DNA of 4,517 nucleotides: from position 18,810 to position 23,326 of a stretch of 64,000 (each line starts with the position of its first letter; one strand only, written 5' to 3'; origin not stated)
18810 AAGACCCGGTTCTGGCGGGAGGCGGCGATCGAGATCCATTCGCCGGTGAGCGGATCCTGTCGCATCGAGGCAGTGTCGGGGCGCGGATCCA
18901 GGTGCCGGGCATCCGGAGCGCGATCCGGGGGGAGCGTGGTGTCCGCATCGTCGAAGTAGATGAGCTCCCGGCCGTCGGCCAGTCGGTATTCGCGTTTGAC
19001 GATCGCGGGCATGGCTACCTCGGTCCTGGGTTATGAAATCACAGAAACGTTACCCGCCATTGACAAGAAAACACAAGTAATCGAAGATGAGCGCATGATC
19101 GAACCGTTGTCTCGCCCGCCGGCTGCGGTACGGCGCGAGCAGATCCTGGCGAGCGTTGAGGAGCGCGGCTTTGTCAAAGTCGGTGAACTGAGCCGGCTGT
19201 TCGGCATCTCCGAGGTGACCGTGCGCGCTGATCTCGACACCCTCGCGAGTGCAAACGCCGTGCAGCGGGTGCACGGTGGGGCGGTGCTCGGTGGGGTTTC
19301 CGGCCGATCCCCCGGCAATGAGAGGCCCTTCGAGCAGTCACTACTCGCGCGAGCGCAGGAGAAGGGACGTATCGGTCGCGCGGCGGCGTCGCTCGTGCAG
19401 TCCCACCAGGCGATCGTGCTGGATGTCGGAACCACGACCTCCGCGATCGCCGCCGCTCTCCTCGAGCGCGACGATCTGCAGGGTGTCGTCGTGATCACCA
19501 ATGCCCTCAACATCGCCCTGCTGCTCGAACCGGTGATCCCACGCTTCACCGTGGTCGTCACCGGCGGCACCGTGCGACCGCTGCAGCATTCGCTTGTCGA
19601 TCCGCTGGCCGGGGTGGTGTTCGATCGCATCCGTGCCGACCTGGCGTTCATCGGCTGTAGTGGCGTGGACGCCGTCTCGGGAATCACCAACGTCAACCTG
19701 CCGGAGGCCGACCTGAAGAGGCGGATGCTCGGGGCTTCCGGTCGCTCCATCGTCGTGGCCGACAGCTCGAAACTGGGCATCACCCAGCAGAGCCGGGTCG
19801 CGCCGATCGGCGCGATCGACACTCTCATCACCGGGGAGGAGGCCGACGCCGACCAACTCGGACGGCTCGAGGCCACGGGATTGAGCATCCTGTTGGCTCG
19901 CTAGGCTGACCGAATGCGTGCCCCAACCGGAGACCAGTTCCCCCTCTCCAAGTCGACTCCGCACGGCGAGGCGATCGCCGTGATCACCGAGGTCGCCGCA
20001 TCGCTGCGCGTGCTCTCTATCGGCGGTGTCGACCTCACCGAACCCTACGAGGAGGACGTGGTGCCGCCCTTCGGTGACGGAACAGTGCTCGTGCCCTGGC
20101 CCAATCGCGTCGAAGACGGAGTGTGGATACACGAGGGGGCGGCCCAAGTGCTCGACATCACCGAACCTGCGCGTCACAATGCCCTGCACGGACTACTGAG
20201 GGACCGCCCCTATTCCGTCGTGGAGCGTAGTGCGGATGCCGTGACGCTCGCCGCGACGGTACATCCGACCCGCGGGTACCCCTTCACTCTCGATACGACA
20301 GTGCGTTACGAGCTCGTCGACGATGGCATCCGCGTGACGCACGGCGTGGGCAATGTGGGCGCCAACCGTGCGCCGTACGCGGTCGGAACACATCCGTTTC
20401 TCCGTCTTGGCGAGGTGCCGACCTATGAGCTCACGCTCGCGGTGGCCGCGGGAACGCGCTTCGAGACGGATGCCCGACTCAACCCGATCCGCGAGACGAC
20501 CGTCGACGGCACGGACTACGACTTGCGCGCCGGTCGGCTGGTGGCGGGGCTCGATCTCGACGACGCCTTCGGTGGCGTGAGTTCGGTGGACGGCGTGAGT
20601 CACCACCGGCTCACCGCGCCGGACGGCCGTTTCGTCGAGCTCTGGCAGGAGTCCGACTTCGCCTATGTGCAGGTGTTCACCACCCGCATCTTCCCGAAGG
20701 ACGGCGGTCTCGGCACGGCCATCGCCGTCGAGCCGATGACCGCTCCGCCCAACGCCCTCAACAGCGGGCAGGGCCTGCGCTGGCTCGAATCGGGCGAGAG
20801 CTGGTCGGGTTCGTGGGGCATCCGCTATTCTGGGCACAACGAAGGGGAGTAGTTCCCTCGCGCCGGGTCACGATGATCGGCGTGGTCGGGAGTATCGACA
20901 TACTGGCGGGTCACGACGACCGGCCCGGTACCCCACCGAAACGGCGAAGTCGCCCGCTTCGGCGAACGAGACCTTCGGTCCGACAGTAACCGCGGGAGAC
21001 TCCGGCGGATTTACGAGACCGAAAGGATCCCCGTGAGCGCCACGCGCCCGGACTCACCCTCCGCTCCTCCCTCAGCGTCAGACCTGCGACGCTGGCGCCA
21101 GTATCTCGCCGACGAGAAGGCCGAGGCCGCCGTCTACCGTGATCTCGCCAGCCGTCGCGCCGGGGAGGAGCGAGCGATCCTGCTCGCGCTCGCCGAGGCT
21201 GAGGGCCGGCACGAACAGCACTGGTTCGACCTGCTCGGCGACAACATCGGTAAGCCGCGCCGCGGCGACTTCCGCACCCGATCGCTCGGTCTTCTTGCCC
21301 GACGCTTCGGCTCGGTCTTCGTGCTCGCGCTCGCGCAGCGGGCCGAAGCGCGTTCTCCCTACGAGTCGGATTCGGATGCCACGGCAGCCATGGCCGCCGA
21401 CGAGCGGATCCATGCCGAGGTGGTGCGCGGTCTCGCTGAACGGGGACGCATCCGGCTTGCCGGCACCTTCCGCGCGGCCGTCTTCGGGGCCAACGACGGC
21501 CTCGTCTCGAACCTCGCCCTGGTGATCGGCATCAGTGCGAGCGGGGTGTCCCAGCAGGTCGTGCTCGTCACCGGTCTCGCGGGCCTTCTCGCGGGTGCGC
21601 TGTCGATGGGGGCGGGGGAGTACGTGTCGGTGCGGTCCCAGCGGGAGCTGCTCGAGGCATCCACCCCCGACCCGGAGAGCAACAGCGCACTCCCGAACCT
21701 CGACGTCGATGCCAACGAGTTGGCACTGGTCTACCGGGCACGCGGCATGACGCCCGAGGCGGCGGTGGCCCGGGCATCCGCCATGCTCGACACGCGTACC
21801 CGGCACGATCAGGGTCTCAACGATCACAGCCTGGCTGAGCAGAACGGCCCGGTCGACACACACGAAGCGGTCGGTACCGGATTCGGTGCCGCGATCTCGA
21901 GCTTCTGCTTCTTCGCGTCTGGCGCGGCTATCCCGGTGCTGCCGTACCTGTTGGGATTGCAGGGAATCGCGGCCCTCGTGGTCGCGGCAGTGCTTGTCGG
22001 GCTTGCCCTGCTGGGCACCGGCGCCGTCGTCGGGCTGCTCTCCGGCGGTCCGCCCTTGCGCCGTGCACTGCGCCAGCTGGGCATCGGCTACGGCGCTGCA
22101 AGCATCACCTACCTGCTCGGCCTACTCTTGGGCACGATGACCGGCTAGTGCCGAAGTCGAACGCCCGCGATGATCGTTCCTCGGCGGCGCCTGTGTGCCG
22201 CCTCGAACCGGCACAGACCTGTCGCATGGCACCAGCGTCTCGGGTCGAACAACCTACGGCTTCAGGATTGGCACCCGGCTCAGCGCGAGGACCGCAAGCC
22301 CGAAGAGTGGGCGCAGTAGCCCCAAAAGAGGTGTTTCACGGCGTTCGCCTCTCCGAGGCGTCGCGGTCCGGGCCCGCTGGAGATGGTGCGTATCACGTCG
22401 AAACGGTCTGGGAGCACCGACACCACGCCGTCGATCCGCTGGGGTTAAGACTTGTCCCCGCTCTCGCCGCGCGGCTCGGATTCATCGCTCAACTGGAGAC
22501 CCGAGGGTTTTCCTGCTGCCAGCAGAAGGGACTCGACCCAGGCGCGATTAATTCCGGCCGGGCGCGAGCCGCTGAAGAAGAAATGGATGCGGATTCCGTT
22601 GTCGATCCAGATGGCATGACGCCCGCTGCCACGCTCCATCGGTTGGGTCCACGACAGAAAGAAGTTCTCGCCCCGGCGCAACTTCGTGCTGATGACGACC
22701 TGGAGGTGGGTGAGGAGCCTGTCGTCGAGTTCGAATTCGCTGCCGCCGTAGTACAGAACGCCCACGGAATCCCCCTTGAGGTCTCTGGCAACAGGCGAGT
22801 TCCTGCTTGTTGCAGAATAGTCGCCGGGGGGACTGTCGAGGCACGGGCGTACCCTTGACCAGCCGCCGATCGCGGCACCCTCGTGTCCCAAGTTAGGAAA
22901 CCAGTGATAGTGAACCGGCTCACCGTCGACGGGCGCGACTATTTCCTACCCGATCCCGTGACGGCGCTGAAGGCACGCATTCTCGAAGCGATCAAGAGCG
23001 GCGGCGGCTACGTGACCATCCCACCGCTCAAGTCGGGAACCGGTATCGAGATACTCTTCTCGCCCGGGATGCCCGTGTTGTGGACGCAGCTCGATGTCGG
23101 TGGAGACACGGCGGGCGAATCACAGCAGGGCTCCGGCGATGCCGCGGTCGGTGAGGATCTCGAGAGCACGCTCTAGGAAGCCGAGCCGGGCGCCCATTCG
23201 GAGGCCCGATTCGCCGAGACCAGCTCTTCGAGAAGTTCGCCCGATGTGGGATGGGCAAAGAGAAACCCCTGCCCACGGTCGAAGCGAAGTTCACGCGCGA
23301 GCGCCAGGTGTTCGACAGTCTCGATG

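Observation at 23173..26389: RsbQ-PAS sensing module wired to c-di-GMP synthesis, with a divergent stand-alone EAL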

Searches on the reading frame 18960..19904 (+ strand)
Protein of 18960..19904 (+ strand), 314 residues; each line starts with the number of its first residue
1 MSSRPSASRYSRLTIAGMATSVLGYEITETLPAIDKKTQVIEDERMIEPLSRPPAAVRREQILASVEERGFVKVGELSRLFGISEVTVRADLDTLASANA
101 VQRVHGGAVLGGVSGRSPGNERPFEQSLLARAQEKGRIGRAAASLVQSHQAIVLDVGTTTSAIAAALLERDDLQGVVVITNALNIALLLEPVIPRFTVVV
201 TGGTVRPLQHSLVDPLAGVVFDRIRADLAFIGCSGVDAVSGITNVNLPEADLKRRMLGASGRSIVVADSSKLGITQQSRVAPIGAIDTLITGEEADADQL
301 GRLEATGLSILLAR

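Call 13: search_protein_families(library=pfam, proteins=[window:18960-19904:+], max_evalue=0.001)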
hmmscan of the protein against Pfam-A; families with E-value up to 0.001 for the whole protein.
window:18960-19904:+ (314 aa): 4 families
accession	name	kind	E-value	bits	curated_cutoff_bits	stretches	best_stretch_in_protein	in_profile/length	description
PF00455.28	DeoRC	-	1.1e-40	139.6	31.8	1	132-292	3-159/160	DeoR C terminal sensor domain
PF08220.18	HTH_DeoR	-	5.5e-15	55.3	21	1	58-109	1-52/57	DeoR-like helix-turn-helix domain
PF08279.18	HTH_11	-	3.3e-05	24.1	25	1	58-99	1-43/55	HTH domain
PF00392.27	GntR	-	0.00035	20.6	27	0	74-109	27-62/64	Bacterial regulatory proteins, gntR family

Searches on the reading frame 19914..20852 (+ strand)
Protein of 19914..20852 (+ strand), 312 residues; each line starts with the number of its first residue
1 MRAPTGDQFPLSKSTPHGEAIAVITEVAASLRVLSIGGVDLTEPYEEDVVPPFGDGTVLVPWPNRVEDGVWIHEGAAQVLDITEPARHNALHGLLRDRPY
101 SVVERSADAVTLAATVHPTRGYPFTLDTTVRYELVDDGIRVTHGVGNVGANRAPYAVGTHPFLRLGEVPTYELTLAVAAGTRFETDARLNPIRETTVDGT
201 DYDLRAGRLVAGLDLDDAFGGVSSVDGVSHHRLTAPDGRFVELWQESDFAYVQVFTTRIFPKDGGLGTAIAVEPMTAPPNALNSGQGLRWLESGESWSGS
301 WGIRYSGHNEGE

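Call 13: search_protein_families(library=pfam, proteins=[window:19914-20852:+], max_evalue=0.001)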
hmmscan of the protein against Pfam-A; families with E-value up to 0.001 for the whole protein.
window:19914-20852:+ (312 aa): 1 family
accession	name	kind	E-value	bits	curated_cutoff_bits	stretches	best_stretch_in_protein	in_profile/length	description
PF01263.26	Aldose_epim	-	1.4e-24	87.5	27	1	47-300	34-295/299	Aldose 1-epimerase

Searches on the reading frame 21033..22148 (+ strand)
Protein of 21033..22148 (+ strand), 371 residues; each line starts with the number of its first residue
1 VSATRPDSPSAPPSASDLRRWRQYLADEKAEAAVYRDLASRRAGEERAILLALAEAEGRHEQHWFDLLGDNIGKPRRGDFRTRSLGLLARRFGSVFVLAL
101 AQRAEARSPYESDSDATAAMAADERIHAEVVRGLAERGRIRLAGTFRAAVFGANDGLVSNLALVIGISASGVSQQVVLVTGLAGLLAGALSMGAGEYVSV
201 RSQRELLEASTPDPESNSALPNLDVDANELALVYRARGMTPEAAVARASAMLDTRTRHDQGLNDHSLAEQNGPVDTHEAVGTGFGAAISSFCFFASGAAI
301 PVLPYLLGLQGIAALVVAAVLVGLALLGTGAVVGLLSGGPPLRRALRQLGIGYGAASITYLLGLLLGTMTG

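Call 13: search_protein_families(library=pfam, proteins=[window:21033-22148:+], max_evalue=0.001)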
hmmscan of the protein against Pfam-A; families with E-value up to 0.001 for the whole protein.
window:21033-22148:+ (371 aa): 1 family
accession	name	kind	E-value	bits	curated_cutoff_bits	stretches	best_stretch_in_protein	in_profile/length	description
PF01988.24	VIT1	-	3.2e-57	194.2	28.1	1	146-363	1-213/214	VIT family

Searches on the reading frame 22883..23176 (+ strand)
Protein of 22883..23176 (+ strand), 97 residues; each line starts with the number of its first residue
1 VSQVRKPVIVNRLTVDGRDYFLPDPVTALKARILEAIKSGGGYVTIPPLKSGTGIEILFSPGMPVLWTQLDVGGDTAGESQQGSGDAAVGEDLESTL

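Call 13: search_protein_families(library=pfam, proteins=[window:22883-23176:+], max_evalue=0.001)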
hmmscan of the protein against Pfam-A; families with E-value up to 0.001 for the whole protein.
window:22883-23176:+ (97 aa): 0 families

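Call 100: find_homologous_proteins(query=window:22904-23173:+, max_evalue=0.001)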
Query window:22904-23173:+ (90 aa): 1053 proteins with E <= 0.001 among 1060 candidates; the best 120 are listed.
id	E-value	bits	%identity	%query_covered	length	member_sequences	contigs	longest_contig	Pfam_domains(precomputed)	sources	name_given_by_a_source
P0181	5.3e-41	156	82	100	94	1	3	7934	-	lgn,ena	-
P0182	6.8e-41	156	81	100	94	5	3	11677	-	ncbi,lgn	ncbi:hypothetical protein BH10ACT4_BH10ACT4_13680 [soil metagenome]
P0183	1.3e-39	152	79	100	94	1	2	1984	-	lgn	-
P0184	8.1e-39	149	78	100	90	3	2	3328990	-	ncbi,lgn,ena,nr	ncbi:hypothetical protein F1C58_13675 [Glaciihabitans sp. INWT7]|nr:hypothetical protein F1C58_13675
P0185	7.9e-35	136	74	96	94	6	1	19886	-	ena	-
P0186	3.9e-34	134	74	97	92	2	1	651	-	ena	-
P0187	1.1e-33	133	71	96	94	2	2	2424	-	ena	-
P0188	1.4e-33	132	70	97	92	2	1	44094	-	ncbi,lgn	ncbi:hypothetical protein BH11ACT2_BH11ACT2_12270 [soil metagenome]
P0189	1.8e-33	132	72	96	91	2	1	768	-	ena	-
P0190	2.0e-33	132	72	96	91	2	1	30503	-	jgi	-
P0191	2.4e-33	132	79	84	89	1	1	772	-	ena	-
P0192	3.3e-33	131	72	91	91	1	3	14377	-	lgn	-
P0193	3.9e-33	131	80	82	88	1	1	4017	-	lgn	-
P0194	4.0e-33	131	70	96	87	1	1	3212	-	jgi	jgi:hypothetical protein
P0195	4.4e-33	131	72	98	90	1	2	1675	-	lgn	-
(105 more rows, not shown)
